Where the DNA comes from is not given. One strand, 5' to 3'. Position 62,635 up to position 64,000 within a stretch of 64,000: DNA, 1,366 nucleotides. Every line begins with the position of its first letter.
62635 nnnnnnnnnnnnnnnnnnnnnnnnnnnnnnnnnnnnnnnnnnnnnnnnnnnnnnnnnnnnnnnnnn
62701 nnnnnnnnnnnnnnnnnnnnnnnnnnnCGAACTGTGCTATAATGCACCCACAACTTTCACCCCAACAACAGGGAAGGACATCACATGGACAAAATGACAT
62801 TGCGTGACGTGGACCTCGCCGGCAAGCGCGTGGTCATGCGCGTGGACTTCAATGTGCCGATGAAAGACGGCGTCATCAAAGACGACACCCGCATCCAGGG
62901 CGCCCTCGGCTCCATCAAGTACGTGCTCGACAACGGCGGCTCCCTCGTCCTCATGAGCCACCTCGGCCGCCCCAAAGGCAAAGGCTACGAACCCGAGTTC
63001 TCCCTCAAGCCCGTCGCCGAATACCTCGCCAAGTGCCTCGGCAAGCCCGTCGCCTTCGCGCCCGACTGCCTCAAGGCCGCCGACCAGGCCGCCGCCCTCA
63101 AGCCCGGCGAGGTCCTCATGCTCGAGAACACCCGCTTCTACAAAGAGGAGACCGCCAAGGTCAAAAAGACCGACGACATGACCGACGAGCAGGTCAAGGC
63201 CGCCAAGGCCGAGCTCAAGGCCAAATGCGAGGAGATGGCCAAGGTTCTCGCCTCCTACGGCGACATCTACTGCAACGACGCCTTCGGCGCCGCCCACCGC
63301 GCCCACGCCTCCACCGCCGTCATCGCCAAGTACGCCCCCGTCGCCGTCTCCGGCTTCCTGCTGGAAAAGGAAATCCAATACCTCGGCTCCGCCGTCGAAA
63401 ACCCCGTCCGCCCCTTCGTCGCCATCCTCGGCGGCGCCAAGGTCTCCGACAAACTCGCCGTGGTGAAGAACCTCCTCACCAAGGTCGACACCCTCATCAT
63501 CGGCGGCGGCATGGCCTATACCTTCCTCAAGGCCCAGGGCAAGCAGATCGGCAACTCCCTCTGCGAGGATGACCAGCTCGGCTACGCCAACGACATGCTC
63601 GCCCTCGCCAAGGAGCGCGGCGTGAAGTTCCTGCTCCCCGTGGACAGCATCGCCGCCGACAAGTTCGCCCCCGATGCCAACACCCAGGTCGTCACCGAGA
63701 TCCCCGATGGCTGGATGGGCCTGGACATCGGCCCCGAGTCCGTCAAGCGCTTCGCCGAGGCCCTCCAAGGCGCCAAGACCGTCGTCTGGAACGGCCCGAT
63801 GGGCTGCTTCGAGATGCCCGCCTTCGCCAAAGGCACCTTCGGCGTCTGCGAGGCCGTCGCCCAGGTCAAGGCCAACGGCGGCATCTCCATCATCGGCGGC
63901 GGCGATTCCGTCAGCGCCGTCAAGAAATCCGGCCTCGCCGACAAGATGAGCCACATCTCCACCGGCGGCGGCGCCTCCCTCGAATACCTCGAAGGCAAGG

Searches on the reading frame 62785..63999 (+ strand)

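Call 38: search_protein_families(library=pfam, proteins=[window:62785-63999:+], max_evalue=0.00001)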
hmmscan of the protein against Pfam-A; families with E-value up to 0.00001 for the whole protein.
window:62785-63999:+ (405 aa): 1 family
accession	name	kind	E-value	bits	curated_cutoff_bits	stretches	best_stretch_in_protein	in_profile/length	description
PF00162.24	PGK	-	4e-158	526.8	27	1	6-405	1-379/379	Phosphoglycerate kinase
